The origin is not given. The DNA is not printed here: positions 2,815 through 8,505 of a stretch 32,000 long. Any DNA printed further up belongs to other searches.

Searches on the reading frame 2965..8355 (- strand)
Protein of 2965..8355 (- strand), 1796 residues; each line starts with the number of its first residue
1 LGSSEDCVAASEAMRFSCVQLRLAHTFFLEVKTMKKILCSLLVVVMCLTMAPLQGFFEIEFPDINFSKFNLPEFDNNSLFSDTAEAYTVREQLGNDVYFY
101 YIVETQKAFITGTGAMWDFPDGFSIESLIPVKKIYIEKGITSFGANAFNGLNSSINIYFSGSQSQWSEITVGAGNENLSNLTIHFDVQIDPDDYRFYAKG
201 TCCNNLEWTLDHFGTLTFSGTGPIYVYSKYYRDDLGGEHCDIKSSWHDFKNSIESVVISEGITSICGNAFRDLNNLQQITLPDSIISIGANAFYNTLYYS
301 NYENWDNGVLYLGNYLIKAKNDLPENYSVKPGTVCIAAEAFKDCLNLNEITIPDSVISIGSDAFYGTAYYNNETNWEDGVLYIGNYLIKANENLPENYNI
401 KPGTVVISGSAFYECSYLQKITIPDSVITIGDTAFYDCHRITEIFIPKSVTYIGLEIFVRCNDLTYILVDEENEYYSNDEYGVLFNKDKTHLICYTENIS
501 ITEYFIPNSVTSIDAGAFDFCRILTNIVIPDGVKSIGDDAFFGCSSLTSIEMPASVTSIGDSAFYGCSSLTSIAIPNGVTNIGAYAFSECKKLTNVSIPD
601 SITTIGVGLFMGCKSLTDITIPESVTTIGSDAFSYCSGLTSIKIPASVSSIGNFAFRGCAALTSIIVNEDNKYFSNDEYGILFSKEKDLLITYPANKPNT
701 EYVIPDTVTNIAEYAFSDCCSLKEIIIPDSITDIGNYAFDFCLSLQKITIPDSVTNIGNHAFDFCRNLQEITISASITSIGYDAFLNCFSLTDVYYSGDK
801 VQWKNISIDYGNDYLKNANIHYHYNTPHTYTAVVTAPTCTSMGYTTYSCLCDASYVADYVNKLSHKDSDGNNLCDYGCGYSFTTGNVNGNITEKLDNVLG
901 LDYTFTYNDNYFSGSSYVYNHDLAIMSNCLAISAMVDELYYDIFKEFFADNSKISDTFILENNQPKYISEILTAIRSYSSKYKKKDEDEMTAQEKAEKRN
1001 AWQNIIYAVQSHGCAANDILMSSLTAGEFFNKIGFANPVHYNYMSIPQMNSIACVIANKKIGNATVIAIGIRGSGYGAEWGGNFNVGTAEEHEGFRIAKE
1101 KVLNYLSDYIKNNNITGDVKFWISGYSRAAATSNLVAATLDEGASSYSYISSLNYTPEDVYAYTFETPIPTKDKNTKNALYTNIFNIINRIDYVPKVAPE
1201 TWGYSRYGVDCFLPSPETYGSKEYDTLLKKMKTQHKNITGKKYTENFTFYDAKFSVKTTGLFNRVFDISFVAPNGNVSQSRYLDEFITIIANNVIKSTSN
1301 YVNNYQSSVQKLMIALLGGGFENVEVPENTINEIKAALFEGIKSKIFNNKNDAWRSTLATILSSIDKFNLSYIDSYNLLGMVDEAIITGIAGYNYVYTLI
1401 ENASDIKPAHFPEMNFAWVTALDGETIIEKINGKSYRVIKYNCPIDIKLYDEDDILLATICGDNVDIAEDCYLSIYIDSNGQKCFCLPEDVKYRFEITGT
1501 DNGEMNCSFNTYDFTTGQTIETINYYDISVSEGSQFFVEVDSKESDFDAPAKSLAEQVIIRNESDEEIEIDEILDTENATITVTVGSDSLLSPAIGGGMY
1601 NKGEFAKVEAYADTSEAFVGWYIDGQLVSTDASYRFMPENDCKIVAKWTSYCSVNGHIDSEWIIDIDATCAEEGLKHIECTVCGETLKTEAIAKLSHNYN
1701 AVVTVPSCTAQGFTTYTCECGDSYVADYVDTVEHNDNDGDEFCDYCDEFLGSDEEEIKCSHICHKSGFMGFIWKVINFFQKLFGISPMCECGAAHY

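Call 6: search_protein_families(library=pfam, proteins=[window:2965-8355:-], max_evalue=0.001)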
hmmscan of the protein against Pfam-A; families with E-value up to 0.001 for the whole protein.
window:2965-8355:- (1796 aa): 4 families
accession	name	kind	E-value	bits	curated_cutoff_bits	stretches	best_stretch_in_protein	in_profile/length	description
PF13306.12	LRR_5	-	2.9e-117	386.4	27.7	5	495-616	8-126/127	BspA type Leucine rich repeat region (6 copies)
PF13855.12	LRR_8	-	8.3e-14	51.5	27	0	534-573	14-54/61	Leucine rich repeat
PF01764.32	Lipase_3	-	5.5e-05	23.5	22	1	1096-1200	43-138/140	Lipase (class 3)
PF18998.6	Flg_new_2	-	0.00075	19.9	23.6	0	1582-1649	4-70/73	Divergent InlB B-repeat domain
